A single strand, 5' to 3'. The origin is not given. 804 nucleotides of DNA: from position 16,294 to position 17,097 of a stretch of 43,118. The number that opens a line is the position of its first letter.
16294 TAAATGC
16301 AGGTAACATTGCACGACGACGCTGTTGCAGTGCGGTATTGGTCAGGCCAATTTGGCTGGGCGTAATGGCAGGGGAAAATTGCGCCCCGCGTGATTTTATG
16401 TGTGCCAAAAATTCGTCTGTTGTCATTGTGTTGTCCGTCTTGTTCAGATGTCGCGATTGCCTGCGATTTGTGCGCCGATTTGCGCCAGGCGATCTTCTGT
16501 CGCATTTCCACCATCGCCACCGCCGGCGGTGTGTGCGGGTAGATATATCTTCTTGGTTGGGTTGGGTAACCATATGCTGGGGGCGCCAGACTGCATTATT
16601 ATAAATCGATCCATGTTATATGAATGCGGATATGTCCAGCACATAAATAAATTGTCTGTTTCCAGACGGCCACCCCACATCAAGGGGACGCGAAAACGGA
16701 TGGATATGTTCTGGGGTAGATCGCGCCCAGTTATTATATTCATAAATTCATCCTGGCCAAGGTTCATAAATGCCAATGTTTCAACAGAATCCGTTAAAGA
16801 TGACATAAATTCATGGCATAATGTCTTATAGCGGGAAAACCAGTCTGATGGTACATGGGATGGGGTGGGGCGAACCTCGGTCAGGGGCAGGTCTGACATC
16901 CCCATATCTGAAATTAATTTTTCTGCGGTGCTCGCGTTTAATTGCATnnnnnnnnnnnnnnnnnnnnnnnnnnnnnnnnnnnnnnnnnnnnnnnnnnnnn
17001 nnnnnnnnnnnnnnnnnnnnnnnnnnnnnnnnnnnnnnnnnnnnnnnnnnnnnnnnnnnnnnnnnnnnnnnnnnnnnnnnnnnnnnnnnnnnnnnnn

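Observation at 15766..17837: Tightly coupled four-gene operon: membrane/PT-linker protein, HNH-like small protein, SUKH-like protein, RHH regulator (candidate undescribed toxin/immunity-like module)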

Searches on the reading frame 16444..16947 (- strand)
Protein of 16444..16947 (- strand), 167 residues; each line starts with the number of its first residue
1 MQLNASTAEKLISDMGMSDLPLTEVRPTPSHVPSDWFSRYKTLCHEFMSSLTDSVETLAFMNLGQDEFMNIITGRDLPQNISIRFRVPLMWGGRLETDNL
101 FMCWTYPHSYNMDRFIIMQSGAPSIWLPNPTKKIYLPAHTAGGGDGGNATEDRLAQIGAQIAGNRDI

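Call 5: search_protein_families(library=pfam, proteins=[window:16444-16947:-], max_evalue=1)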
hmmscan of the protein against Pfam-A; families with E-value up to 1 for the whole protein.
window:16444-16947:- (167 aa): 0 families

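Call 6: search_protein_families(library=ncbifam, proteins=[window:16444-16947:-], max_evalue=1)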
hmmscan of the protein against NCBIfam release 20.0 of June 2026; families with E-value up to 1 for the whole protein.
window:16444-16947:- (167 aa): 0 families

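Call 11: find_homologous_proteins(query=window:16444-16947:-, max_evalue=0.001)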
Query window:16444-16947:- (167 aa): 402 proteins with E <= 0.001 among 416 candidates; the best 120 are listed.
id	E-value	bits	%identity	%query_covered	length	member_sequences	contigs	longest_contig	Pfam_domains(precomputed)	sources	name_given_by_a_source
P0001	8.1e-109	379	99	100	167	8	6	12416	-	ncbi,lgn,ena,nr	ncbi:MAG: hypothetical protein IIV74_00680 [Alphaproteobacteria bacterium]|nr:hypothetical protein [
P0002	2.5e-95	335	86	100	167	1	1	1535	-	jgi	jgi:hypothetical protein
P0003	2.1e-93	329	85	100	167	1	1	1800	-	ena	-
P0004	2.8e-92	325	84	100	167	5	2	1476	-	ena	-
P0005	2.8e-92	325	83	100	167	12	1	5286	-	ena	-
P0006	7.5e-92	324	83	100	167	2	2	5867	-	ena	-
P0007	4.3e-91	321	82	100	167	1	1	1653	-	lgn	-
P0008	4.0e-90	318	82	100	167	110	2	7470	-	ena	-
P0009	4.8e-90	318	81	100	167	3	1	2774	-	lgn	-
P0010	5.1e-90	318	82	100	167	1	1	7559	-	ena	-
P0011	1.1e-89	317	82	100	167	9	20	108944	-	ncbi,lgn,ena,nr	ncbi:MAG: hypothetical protein R8M70_04810 [Alphaproteobacteria bacterium]|nr:hypothetical protein [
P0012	4.0e-89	315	81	100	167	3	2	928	-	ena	-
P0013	5.5e-89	314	81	100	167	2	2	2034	-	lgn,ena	-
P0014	2.3e-88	312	80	99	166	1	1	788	-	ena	-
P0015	6.8e-88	311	79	100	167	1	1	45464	-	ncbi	-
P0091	1.4e-71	258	65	99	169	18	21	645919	-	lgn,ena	-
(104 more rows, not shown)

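Call 15: find_encoding_contigs(protein=P0091, flank=6000, max_places=2)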
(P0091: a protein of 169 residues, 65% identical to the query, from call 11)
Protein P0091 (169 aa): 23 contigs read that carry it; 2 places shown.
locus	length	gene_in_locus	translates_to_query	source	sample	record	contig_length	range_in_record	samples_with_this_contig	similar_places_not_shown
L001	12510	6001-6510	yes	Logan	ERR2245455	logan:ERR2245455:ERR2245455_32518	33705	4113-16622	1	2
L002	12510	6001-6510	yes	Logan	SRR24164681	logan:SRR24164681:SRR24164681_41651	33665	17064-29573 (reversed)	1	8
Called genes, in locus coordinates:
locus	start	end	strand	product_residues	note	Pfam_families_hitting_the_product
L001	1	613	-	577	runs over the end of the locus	PF07973:tRNA_SAD, PF00587:tRNA-synt_2b, PF03129:HGTP_anticodon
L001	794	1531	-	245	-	PF03006:HlyIII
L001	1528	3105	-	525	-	PF00749:tRNA-synt_1c, PF19269:Anticodon_2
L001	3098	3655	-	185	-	PF13302:Acetyltransf_3, PF00583:Acetyltransf_1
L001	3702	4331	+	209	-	PF02390:Methyltransf_4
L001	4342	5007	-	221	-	-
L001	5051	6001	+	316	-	-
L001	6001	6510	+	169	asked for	-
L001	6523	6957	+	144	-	-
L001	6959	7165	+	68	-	PF13467:RHH_4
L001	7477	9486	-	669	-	PF02130:YbeY, PF20154:LNT_N, PF00795:CN_hydrolase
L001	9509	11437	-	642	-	PF00959:Phage_lysozyme (faint), PF13431:TPR_17 (faint), PF13432:TPR_16, PF14559:TPR_19 (weak)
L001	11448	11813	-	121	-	PF05443:ROS_MUCR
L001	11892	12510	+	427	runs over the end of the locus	PF05496:RuvB_N, PF06068:TIP49 (weak), PF00158:Sigma54_activat (faint), PF00004:AAA, PF07728:AAA_5, PF13173:AAA_14 (weak), PF16193:AAA_assoc_2, PF12002:MgsA_C, +3 more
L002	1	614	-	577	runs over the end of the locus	PF07973:tRNA_SAD, PF00587:tRNA-synt_2b, PF03129:HGTP_anticodon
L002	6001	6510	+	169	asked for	-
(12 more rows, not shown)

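Call 22: search_solved_structures(query=A1, max_evalue=10)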
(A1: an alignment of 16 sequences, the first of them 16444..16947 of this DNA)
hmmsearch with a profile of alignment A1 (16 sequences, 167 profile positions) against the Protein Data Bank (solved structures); distinct sequences matched with E-value up to 10: 1.
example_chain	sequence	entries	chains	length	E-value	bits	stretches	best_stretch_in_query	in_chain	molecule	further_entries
3um3_B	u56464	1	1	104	0.34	14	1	66-130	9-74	Charged multivesicular body protein 4b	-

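Call 24: predict_structure(alignment_id=A1)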
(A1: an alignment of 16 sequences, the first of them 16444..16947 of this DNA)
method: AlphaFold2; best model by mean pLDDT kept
length: 167 residues; sequences in the alignment: 16
mean_pLDDT: 79.7   pTM: 0.69
mean pLDDT of the five models: 79.7, 79.6, 64.6, 64.0, 54.2
residues with pLDDT >= 90: 53; 70-90: 81; 50-70: 17; < 50: 16
segments of 3 or more residues with pLDDT < 50: 140-151, 164-167
pLDDT, mean of each block of 10 residues (from residue 1): 90 83 89 94 91 80 83 85 89 91 85 90 85 70 37 55 48
secondary structure, 60 per line:
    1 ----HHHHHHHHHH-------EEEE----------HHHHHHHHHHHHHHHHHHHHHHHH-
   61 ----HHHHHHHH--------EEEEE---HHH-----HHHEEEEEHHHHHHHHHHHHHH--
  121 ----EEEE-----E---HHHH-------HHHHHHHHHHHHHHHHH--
elements in order: H5-14 E22-25 H36-59 H65-72 E81-85 E100-104 H105-118 E125-128 H138-141 H149-165

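Call 26: search_protein_representatives(alignment_id=A1)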
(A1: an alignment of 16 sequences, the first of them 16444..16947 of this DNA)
Query: 16 sequences, 167 profile positions. Proteins with E-value up to 0.001 (for the whole library): 73; up to 1e-10: 29; up to 1e-30: 13. The best 73 are listed.
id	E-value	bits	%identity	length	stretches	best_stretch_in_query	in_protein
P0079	3.9e-83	293.6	-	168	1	1-167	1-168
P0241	2.6e-52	193.3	-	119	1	48-166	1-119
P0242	4.1e-52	192.7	-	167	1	4-166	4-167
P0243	2.1e-49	183.8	-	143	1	68-167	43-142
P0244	2.1e-45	170.8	-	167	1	1-104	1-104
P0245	5.4e-39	150.0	-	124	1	70-164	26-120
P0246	6.1e-39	149.8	-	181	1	11-163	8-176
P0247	3.8e-38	147.2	-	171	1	4-161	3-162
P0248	9.3e-37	142.7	-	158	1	5-146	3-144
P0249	3.3e-36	140.9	-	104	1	1-97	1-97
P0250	2.6e-34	134.7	-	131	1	1-99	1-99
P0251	8.6e-33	129.8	-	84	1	85-164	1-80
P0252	2.5e-31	125.1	-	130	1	1-96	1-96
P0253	4.5e-30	121.0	-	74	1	17-89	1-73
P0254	8.4e-28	113.6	-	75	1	1-70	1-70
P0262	3.6e-15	72.5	-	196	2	6-120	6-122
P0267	1.5e-11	60.7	-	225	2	10-119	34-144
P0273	7.0e-09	52.0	-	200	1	9-162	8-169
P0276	4.6e-08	49.4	-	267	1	37-147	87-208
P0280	1.4e-07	47.8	-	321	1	18-146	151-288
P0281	1.6e-07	47.6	-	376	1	20-153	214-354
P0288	2.6e-06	43.7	-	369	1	9-153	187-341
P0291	3.9e-06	43.1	-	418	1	12-153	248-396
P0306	1.3e-04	38.1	-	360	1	30-153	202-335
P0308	3.8e-04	36.6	-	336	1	20-153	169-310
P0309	5.4e-04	36.1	-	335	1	32-148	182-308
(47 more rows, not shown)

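Call 27: search_protein_families(library=pfam, proteins=[P0262, P0267, P0276, P0280, P0281, P0288, P0291, P0306, P0308, P0309], max_evalue=0.1)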
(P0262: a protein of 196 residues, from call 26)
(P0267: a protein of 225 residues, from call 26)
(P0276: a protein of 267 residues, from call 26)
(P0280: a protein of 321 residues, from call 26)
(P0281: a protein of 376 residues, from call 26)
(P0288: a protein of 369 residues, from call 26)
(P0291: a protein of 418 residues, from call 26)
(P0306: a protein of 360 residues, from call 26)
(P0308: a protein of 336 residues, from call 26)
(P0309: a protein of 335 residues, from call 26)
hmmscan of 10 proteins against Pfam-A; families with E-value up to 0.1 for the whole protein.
P0262 (196 aa): 0 families

P0267 (225 aa): 2 families
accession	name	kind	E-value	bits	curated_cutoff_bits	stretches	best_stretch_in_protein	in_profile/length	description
PF24905.1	TTC3_9th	-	0.03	14.5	27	1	134-159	10-35/60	TTC3, helical domain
PF19658.4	DUF6161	-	0.044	13.7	27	1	131-174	40-80/216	Family of unknown function (DUF6161)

P0276 (267 aa): 0 families

P0280 (321 aa): 1 family
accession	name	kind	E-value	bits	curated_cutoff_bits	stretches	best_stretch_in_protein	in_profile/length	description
PF19923.4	DUF6386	-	0.062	13.4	25.9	0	265-300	72-105/145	Family of unknown function (DUF6386)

P0281 (376 aa): 0 families

P0288 (369 aa): 0 families

P0291 (418 aa): 0 families

P0306 (360 aa): 0 families

P0308 (336 aa): 0 families

P0309 (335 aa): 1 family
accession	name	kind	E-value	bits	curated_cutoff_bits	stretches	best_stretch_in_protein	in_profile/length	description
PF10604.15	Polyketide_cyc2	-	0.063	14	27.4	1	142-197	61-117/142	Polyketide cyclase / dehydrase and lipid transport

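Call 28: fold_search(model_id=the predicted structure, library=pdb)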
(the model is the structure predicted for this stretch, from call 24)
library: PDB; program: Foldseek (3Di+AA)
matches with E <= 10: 131; with E <= 0.001: 0
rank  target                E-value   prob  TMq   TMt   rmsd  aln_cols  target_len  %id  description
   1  8w1p_G                2.7e-01  0.11  0.21  0.11  22.5       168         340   10  Structure of Selenomonas sp. Cascade (SsCascade) (released 2024-08-07)
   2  8u8u_E                3.7e-01  0.06  0.14  0.04  12.9        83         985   18  Cryo-EM Structure of Cognate Substrate ATP Bound in the Entry Site (ES) of Human Mitochondrial Transcription Elongatio (released 2024-09-04)
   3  9sjm_A                4.2e-01  0.47  0.22  0.12   7.1        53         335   17  Type I-F_HNH variant Cascade target-free RNP, HNH domain in inwards position (released 2026-02-04)
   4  8ydb_J                4.5e-01  0.28  0.28  0.16   8.5       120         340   12  Type I-FHNH Cascade-dsDNA intermediate complex (released 2024-07-31)
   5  9sit_A                5.4e-01  0.09  0.22  0.11  22.1       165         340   11  Type I-F_HNH variant Cascade bound to dsDNA, HNH domain in inwards position (released 2026-02-18)
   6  7pzr                  5.4e-01  0.06  0.15  0.04  11.9        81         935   17  Cryo-EM structure of POLRMT in free form. (released 2022-11-16)
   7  9siu_A                5.8e-01  0.21  0.27  0.15  10.1       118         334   12  Type I-F_HNH variant Cascade bound to dsDNA, HNH domain in outwards position (released 2026-02-18)
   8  9mn9_E                8.5e-01  0.08  0.18  0.05  11.9        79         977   13  Structure of the human mitochondrial promoter-initiated transcription elongation complex, P-EC13 (released 2025-08-06)
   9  9shx_A                1.1e+00  0.08  0.22  0.12  14.2       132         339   11  Type I-F_HNH variant Cascade bound to dsDNA, HNH domain in middle position (released 2026-02-04)
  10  6f30_A                1.2e+00  0.12  0.20  0.06   4.7        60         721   18  Crystal structure of ectonucleotide phosphodiesterase/pyrophosphatase-3 (NPP3) in complex with UDPGlcNAc (released 2018-08-01)
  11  7pzp_B                1.2e+00  0.04  0.15  0.04  11.9        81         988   17  Mitochondrial DNA dependent RNA polymerase homodimer. (released 2022-09-28)
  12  7pzp_A                1.3e+00  0.06  0.18  0.04  10.6        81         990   14  Mitochondrial DNA dependent RNA polymerase homodimer. (released 2022-09-28)
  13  5mkw_A                1.5e+00  0.11  0.19  0.25   9.5        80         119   16  Crystal structure of the human ZRANB3 HNH domain (released 2017-06-28)
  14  5mkw_B                1.5e+00  0.10  0.19  0.25   9.5        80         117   16  Crystal structure of the human ZRANB3 HNH domain (released 2017-06-28)
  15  8z0l_F                1.6e+00  0.28  0.23  0.12   2.2        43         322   21  Cryo-EM structure of Cas8-HNH system at partial R-loop state (released 2024-10-02)
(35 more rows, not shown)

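Call 30: find_encoding_contigs(protein=P0281, flank=6000, max_places=3)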
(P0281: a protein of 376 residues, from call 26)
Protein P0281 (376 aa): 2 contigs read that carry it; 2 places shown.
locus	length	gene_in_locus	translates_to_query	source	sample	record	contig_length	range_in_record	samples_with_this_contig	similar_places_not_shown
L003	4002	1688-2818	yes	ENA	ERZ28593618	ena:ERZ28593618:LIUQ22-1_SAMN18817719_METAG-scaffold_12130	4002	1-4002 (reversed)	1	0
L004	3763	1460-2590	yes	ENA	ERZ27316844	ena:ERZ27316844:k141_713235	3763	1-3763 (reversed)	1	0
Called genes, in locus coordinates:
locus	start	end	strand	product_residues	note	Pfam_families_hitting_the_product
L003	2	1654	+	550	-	?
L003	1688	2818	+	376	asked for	-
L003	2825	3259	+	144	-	-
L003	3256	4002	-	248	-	?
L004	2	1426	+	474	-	?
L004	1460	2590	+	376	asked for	-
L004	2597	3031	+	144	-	-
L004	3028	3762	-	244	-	?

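Call 31: find_encoding_contigs(protein=P0247, flank=6000, max_places=3)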
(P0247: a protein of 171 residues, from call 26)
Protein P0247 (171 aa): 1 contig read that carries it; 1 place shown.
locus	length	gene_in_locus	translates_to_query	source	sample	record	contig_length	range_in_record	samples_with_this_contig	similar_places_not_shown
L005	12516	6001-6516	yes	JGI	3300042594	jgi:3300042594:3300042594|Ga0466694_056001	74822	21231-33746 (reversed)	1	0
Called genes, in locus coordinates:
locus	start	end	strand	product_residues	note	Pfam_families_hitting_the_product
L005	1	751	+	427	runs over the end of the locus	-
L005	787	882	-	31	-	-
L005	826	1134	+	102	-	-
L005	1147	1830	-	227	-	PF20772:TACO1_YebC_N, PF01709:Transcrip_reg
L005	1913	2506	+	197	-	PF01330:RuvA_N, PF00633:HHH (faint), PF14520:HHH_5, PF07499:RuvA_C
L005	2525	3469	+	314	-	-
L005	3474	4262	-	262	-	PF01551:Peptidase_M23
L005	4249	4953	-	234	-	-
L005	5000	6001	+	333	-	-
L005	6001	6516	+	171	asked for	-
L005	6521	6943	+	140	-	-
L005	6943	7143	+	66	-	PF13467:RHH_4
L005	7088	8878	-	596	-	PF02130:YbeY, PF20154:LNT_N, PF00795:CN_hydrolase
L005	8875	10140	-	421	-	PF00919:UPF0004, PF04055:Radical_SAM, PF01938:TRAM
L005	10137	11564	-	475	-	PF02934:GatB_N, PF02637:GatB_Yqey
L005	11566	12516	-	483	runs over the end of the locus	PF01425:Amidase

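Call 35: search_protein_families(library=pfam, proteins=[L003:44-1654:+, L003:2825-3259:+, L003:3256-3942:-, L005:5000-6001:+, L005:6521-6943:+, L005:4249-4953:-], max_evalue=0.1)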
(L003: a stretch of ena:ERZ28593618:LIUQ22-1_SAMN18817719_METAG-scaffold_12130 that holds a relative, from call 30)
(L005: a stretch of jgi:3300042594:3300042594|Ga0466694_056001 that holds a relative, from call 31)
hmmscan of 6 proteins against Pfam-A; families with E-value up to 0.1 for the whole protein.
L003:44-1654:+ (536 aa): 3 families
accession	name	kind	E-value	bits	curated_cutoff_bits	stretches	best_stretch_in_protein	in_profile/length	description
PF02534.20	T4SS-DNA_transf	-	1.1e-41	143.6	20.1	1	160-439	197-456/468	Type IV secretory system Conjugative DNA transfer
PF12696.13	TraG-D_C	-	1.4e-20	73.9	22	1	281-405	1-125/126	TraM recognition site of TraD and TraG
PF10412.15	TrwB_AAD_bind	-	3.1e-18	66.3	20.5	1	232-414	205-376/387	Type IV secretion-system coupling protein DNA-binding domain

L003:2825-3259:+ (144 aa): 1 family
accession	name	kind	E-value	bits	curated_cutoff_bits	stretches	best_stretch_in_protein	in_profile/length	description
PF14568.11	SUKH_6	-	0.061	14.3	27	0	40-69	15-44/119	SMI1-KNR4 cell-wall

L003:3256-3942:- (228 aa): 2 families
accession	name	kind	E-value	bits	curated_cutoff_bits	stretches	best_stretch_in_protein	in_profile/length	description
PF06691.16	DUF1189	-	3e-12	47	28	1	24-214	57-241/244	Protein of unknown function (DUF1189)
PF02417.20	Chromate_transp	-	0.086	13.3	28.6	0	136-212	68-145/166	Chromate transporter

L005:5000-6001:+ (333 aa): 2 families
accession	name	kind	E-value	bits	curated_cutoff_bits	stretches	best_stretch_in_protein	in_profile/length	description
PF08378.17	NERD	-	0.016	16.1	22.1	1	173-271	12-110/111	Nuclease-related domain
PF14017.11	DUF4233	-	0.085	13.7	27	0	19-86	36-104/107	Protein of unknown function (DUF4233)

L005:6521-6943:+ (140 aa): 0 families

L005:4249-4953:- (234 aa): 0 families

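Call 40: find_related_loci(query=A4, collection=genome_contigs, flank=8000)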
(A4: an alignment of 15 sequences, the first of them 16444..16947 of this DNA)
Query A4 (167 aa) in genome_contigs; peptide patterns used: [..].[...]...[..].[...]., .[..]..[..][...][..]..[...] (x = any residue, [..] = any of these).
295 stretches matched a pattern; 190 encode a relative of the query (tblastn E <= 1e-3); the best 80 are kept; 80 distinct loci.
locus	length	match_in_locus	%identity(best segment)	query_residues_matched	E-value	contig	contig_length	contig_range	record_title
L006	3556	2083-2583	84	1-167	2e-99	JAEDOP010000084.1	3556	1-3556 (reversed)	MAG: Alphaproteobacteria bacterium isolate MAG321 NODE_24529_length_3556_cov_4.160526, whole genome shotgun sequence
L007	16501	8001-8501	84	1-167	3e-97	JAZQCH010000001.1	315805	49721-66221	MAG: Candidatus Enterousia sp. isolate T1900044638_TS20190104.MAGScoT_cleanbin_000052 SGB_1211_k141_257354, whole genome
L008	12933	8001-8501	83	1-167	8e-97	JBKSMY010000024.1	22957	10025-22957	MAG: Alphaproteobacteria bacterium isolate KS320-82 k141_1472224, whole genome shotgun sequence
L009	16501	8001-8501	82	1-167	6e-96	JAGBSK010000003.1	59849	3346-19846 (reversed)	MAG: Alphaproteobacteria bacterium isolate RGIG9404 Yak_Cecum-1__c33589, whole genome shotgun sequence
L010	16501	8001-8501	83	1-167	4e-96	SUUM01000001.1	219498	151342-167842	MAG: Alphaproteobacteria bacterium isolate SIG46 NODE_180_length_219498_cov_7.274562, whole genome shotgun sequence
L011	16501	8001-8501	82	1-167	1e-94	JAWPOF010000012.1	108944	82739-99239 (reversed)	MAG: Alphaproteobacteria bacterium isolate KG228-117 k141_1017147, whole genome shotgun sequence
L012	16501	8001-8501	75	1-167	8e-88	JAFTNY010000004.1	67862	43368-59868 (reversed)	MAG: Alphaproteobacteria bacterium isolate RGIG3991 Roe_deer_Cecum-4__c58001, whole genome shotgun sequence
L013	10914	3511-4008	74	1-166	1e-87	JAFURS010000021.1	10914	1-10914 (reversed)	MAG: Alphaproteobacteria bacterium isolate RGIG4765 Roe_deer_Rectum.Co__c711854, whole genome shotgun sequence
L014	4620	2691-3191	81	1-167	5e-87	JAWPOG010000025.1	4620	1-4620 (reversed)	MAG: Alphaproteobacteria bacterium isolate KV104-158 k141_748431, whole genome shotgun sequence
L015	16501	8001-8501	75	1-167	5e-87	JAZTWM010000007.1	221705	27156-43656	MAG: Candidatus Enterousia sp. isolate T1900045333_YK20190022.MAGScoT_cleanbin_000042 SGB_6555_k141_849587, whole genome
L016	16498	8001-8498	72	1-166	5e-86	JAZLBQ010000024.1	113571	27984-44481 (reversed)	MAG: Candidatus Enterousia sp. isolate T1900045063_TC20190056.MAGScoT_cleanbin_000013 SGB_4572_k141_1978705, whole genom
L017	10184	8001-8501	72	1-167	2e-84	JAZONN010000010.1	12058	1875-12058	MAG: Candidatus Enterousia sp. isolate T1900045638_YK20190332.MAGScoT_cleanbin_000024 SGB_8112_k141_1638953, whole genom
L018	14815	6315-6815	71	1-167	2e-84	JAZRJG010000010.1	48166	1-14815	MAG: Candidatus Enterousia sp. isolate T1900045468_YK20190159.MAGScoT_cleanbin_000030 SGB_7220_k141_839660, whole genome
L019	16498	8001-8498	72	1-166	9e-83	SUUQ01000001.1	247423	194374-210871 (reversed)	MAG: Alphaproteobacteria bacterium isolate SIG50 NODE_553_length_247423_cov_7.004432, whole genome shotgun sequence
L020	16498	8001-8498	68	1-166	1e-82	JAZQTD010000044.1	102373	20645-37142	MAG: Candidatus Enterousia sp. isolate T1900045192_TC20190188.MAGScoT_cleanbin_000014 SGB_5297_k141_2645849, whole genom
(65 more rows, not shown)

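Call 45: find_encoding_contigs(protein=P0291, flank=10000, max_places=3)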
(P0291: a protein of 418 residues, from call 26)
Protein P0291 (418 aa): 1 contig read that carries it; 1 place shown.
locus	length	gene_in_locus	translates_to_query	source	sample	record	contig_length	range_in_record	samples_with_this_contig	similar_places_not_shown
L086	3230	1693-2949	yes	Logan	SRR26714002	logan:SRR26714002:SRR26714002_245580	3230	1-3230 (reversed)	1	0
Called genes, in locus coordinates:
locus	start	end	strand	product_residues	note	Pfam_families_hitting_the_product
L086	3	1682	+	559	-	?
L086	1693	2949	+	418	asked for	-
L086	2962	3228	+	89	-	?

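Call 46: find_encoding_contigs(protein=P0273, flank=10000, max_places=3)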
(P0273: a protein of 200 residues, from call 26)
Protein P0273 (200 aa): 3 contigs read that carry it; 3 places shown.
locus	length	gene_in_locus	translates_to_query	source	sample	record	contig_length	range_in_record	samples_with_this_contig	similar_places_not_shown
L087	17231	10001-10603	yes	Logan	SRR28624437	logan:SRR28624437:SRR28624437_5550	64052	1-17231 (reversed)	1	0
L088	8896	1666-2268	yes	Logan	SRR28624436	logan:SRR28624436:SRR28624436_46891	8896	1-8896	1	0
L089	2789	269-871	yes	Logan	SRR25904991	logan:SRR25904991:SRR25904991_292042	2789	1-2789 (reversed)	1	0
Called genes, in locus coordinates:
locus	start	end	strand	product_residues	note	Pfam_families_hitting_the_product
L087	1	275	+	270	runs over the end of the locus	PF00149:Metallophos (weak), PF13277:YmdB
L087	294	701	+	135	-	-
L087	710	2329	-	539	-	PF00884:Sulfatase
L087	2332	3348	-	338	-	PF02685:Glucokinase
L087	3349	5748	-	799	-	PF02518:HATPase_c, PF00204:DNA_gyraseB, PF01751:Toprim, PF21249:GyrB_hook, PF00986:DNA_gyraseB_C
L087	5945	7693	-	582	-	-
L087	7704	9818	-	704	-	-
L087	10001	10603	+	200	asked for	-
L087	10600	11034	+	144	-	-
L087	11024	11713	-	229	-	PF00535:Glycos_transf_2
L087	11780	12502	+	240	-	PF18912:DZR_2, PF24390:PRTase-CE (weak), PF00156:Pribosyltran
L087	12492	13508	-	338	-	PF25199:nSTAND_NTPase5 (faint), PF13401:AAA_22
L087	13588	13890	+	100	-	PF01176:eIF-1a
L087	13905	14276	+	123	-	-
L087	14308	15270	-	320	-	-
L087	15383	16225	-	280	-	PF00793:DAHP_synth_1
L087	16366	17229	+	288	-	?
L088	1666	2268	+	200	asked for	-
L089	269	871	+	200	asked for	-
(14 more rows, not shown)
